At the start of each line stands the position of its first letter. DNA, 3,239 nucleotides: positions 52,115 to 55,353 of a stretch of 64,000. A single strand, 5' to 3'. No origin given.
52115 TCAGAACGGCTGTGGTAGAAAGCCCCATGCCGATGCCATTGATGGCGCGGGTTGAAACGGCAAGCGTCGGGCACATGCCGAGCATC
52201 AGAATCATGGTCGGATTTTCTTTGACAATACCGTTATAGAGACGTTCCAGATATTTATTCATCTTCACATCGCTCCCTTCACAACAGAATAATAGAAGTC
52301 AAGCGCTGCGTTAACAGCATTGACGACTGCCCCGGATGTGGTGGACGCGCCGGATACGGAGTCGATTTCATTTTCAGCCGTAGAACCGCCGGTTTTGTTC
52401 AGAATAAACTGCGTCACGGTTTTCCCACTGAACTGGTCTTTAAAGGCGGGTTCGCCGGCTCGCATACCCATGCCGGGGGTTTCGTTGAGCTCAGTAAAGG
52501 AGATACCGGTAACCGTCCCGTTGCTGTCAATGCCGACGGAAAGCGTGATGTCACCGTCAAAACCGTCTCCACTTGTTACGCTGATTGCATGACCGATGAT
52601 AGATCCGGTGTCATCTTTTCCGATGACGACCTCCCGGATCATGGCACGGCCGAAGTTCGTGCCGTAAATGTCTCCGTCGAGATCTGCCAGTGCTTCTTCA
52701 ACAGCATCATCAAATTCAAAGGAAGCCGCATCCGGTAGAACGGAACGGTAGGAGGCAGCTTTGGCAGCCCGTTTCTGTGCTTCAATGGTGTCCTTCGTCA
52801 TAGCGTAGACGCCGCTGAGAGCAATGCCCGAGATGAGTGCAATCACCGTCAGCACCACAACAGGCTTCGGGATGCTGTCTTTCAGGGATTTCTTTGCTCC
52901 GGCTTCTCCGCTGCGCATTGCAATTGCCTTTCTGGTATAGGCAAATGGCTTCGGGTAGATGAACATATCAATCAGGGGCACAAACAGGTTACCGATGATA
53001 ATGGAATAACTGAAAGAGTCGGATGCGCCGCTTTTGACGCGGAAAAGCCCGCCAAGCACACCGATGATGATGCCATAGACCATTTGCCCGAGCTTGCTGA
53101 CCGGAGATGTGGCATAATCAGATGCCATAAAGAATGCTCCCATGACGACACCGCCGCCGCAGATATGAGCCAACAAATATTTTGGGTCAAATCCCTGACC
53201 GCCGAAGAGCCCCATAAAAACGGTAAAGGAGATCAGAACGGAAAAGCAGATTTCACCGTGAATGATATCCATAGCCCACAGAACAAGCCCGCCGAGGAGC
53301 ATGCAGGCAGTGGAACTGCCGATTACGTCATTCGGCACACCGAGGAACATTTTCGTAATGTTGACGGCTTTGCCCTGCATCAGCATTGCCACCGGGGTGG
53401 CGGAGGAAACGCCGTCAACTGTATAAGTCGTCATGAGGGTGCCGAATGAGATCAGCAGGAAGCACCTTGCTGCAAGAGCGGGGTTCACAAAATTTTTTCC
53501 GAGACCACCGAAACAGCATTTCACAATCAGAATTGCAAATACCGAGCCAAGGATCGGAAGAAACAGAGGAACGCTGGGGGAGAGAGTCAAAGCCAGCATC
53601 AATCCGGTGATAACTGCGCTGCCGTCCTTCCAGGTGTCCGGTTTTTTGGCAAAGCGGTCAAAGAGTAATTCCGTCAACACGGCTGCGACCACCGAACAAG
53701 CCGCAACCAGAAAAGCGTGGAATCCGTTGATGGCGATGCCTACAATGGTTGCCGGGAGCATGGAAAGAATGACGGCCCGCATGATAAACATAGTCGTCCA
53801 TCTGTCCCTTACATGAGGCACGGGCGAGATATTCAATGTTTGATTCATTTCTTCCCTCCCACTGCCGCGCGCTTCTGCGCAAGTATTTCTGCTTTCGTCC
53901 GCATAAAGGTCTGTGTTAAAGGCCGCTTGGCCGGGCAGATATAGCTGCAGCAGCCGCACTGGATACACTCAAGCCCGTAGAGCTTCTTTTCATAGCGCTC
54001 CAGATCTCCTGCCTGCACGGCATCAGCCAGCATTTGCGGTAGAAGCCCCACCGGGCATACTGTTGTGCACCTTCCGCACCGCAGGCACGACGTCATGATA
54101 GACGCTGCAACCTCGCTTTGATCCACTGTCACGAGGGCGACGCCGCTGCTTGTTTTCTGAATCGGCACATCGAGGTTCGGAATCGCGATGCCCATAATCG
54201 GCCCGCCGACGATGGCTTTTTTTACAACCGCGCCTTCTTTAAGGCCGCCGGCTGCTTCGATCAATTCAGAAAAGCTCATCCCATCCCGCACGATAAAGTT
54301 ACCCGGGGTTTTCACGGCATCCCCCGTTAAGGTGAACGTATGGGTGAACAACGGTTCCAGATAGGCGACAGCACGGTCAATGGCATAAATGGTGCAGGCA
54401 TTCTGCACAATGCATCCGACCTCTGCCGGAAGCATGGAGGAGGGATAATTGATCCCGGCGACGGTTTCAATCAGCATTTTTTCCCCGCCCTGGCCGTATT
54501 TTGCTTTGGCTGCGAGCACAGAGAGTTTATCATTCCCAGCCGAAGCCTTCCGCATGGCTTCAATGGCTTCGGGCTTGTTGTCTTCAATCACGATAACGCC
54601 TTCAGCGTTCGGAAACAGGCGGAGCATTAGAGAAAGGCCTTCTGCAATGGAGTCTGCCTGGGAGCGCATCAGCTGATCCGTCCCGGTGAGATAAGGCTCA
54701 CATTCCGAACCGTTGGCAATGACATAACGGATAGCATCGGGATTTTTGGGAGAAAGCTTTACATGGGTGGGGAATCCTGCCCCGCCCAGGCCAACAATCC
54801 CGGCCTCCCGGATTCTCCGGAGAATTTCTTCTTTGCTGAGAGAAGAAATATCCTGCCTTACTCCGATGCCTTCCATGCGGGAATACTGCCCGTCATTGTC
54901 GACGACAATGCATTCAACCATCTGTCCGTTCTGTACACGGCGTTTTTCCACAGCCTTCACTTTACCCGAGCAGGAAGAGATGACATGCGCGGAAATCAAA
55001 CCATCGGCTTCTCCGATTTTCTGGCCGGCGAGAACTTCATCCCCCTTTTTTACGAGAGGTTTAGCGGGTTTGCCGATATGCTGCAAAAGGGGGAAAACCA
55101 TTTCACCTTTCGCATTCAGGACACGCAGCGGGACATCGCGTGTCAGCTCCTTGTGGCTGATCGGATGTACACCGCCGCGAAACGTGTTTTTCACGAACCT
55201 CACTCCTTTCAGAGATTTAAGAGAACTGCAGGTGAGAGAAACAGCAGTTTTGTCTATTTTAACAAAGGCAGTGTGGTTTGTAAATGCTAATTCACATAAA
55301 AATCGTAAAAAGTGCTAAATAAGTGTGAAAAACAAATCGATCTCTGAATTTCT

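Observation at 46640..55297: Rnf operon reads straight into nrfA and a dedicated ResB/CcsA pair, with no NrfH: candidate quinone-independent, Rnf-fed nitrite ammonification module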

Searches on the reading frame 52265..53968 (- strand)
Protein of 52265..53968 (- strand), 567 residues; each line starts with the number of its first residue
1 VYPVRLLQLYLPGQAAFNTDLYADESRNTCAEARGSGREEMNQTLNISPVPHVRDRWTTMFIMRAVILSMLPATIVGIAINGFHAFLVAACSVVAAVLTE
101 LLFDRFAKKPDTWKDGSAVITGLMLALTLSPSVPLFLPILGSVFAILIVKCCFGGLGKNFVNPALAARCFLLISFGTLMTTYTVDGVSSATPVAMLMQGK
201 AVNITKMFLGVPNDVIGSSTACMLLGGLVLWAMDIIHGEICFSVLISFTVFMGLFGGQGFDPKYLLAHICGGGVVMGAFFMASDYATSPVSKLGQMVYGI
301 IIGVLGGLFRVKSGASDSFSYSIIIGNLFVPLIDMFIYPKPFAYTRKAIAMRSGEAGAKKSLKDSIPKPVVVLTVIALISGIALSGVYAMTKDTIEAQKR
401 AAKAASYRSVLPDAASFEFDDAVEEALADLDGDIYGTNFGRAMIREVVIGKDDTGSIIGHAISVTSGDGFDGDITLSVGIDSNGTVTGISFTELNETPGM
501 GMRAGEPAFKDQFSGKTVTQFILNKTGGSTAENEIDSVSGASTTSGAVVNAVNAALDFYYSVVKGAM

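Call 3: search_protein_families(library=pfam, proteins=[window:52265-53968:-])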
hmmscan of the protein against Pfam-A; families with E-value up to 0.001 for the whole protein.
window:52265-53968:- (567 aa): 2 families
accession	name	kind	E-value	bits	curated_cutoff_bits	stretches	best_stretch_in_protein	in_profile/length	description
PF03116.20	NQR2_RnfD_RnfE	-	4.8e-87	292.5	27.7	1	47-342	2-295/296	NQR2, RnfD, RnfE family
PF04205.19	FMN_bind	-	8.6e-19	68.4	22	1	469-557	1-77/77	FMN-binding domain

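Call 27: search_solved_structures(query=window:52265-53848:-, show_alignments=4)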
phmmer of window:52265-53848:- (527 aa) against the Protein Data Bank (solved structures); distinct sequences matched with E-value up to 0.001: 13.
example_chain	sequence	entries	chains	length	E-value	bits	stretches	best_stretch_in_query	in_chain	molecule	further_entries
7zc6_D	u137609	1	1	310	2.5e-66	227.7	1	6-303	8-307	RnfD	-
9eri_D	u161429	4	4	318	3.5e-57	197.5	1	4-306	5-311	Na(+)-translocating ferredoxin:NAD(+) oxidoreductase complex subunit D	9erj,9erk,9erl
8ahx_D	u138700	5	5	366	7.2e-34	120.6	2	4-145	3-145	Ion-translocating oxidoreductase complex subunit D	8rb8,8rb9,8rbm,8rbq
9lrr_B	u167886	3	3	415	1.3e-23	86.8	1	54-298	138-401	Na(+)-translocating NADH-quinone reductase subunit B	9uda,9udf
7xk3_B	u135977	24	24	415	2.8e-23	85.7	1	74-298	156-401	Na(+)-translocating NADH-quinone reductase subunit B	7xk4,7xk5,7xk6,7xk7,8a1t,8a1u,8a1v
9ud3_B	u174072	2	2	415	2.5e-22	82.5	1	74-298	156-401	Na(+)-translocating NADH-quinone reductase subunit B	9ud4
9eri_G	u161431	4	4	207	2.4e-21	79.3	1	331-522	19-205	Na(+)-translocating ferredoxin:NAD(+) oxidoreductase complex subunit G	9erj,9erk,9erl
7zc6_G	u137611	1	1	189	1.5e-18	70.1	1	330-526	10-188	RnfG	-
3lwx_A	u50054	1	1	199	5.6e-06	28.6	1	422-516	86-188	NADH:ubiquinone oxidoreductase, Na translocating, C subunit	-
4u9s_C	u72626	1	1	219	1.3e-05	27.4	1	404-512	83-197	Na(+)-translocating NADH-quinone reductase subunit C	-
7xk3_C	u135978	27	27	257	1.7e-05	27.1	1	410-512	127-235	Na(+)-translocating NADH-quinone reductase subunit C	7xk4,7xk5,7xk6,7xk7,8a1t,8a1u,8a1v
4xa7_A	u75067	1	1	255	1.7e-05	27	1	414-517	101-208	Na(+)-translocating NADH-quinone reductase subunit C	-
9u5g_C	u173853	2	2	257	3.4e-05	26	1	410-512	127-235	Na(+)-translocating NADH-quinone reductase subunit C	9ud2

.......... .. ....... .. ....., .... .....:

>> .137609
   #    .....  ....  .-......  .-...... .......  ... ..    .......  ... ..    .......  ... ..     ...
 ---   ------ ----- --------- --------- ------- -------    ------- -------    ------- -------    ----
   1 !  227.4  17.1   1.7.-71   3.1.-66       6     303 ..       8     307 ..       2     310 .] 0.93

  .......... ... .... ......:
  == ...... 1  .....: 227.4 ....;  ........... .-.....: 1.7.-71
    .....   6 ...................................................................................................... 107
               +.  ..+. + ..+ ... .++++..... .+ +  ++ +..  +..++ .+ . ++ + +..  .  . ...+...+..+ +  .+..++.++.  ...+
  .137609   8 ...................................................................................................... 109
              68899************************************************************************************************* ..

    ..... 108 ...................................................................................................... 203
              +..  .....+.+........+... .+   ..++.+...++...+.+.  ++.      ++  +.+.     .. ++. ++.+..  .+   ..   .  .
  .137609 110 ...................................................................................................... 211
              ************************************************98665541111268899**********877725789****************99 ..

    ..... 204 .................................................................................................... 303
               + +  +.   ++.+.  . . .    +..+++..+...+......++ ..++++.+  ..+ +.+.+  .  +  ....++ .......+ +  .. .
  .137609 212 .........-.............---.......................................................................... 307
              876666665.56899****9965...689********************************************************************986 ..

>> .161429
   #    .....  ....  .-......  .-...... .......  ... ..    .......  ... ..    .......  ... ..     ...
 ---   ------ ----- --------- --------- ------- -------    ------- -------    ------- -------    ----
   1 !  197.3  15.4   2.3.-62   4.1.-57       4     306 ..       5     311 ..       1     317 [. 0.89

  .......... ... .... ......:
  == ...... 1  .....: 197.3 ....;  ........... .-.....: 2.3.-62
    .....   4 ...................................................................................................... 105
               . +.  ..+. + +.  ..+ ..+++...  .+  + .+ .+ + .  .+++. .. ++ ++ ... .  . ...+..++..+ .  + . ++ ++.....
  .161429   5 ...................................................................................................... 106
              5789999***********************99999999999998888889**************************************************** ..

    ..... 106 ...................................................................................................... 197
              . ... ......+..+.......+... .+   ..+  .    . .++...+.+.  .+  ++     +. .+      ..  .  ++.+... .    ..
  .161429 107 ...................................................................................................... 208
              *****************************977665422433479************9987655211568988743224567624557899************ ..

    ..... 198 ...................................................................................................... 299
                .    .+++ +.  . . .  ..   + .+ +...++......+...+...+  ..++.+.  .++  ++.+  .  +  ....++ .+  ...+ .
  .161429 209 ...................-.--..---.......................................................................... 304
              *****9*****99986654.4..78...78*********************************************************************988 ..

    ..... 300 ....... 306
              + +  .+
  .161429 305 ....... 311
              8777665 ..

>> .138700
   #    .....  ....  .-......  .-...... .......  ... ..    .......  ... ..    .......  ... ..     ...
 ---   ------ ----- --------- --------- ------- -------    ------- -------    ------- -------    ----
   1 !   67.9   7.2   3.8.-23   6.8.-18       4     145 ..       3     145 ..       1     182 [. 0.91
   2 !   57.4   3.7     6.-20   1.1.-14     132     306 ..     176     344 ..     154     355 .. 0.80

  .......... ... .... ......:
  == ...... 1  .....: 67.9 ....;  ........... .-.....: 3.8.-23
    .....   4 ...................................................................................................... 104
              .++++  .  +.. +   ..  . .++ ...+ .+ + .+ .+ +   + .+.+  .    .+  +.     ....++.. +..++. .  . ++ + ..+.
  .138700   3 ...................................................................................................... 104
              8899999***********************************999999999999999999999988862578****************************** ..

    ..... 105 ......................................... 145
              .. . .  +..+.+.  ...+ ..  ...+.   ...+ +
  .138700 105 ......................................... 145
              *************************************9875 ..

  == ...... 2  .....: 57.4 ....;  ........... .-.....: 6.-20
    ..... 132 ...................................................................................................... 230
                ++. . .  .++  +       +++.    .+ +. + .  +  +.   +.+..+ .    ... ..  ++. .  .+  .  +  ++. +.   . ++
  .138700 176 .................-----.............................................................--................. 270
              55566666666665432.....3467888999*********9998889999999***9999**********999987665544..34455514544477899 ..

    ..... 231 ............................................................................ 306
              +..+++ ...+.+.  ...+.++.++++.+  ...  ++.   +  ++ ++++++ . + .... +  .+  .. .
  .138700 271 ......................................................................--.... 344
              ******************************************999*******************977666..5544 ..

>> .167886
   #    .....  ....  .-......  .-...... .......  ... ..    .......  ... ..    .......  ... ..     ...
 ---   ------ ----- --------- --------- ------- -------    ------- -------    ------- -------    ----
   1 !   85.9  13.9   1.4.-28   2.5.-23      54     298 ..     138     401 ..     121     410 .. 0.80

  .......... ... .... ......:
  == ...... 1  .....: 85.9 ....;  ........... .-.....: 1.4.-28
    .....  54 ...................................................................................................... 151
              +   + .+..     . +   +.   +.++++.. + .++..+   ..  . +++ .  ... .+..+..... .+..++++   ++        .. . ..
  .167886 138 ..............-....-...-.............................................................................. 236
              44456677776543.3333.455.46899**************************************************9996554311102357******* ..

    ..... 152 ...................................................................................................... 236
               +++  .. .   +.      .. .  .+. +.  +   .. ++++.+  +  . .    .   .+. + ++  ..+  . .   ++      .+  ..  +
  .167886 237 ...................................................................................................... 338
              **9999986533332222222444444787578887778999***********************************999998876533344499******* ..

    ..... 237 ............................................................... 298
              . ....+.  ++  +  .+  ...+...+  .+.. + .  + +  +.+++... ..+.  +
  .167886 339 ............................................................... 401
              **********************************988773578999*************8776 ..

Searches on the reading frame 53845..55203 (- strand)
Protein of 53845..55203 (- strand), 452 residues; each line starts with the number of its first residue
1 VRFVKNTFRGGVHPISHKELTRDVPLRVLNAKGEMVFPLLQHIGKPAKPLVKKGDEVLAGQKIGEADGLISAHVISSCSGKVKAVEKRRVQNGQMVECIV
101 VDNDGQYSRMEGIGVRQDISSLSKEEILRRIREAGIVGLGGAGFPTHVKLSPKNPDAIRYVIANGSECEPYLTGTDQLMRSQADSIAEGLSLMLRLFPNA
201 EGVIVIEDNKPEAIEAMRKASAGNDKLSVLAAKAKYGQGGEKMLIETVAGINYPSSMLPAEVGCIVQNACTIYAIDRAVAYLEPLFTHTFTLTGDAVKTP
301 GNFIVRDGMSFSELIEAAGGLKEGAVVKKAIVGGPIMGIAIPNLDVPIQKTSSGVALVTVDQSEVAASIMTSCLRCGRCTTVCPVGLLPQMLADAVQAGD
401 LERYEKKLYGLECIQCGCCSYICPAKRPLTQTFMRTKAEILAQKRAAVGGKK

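Call 3: search_protein_families(library=pfam, proteins=[window:53845-55203:-])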
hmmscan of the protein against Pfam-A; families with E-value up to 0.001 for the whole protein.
window:53845-55203:- (452 aa): 12 families
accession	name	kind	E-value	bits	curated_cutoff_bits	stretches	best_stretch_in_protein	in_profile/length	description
PF01512.22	Complex1_51K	-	7.7e-46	156.1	31.2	1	131-276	1-149/150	Nuo51 FMN-binding domain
PF13375.12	RnfC_N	-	2.1e-36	124.5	25.6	1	7-106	2-101/101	RnfC Barrel sandwich hybrid domain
PF10531.15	SLBB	-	3.6e-12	46.4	27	1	290-340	2-55/55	SLBB domain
PF13183.11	Fer4_8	-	3e-09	37.7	27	1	364-387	45-68/68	4Fe-4S dicluster domain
PF13237.11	Fer4_10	-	9.6e-08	32.3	25.5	1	372-424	8-53/53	4Fe-4S dicluster domain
PF13534.11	Fer4_17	-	1.2e-06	29.4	22.2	1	372-425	1-58/61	4Fe-4S dicluster domain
PF14697.11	Fer4_21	-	1.1e-05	25.9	35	0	353-385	21-53/59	4Fe-4S dicluster domain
PF13187.11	Fer4_9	-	1.7e-05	25.2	27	1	373-426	2-50/52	4Fe-4S dicluster domain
PF12837.12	Fer4_6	-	6.2e-05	23.2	25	1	370-387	6-23/24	4Fe-4S binding domain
PF12838.12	Fer4_7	-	0.00012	23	27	1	373-425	2-50/52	4Fe-4S dicluster domain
PF00037.32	Fer4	-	0.00031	20.9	21.1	0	371-386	6-21/24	4Fe-4S binding domain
PF12797.12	Fer4_2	-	0.00061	20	24.5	0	372-385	9-22/22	4Fe-4S binding domain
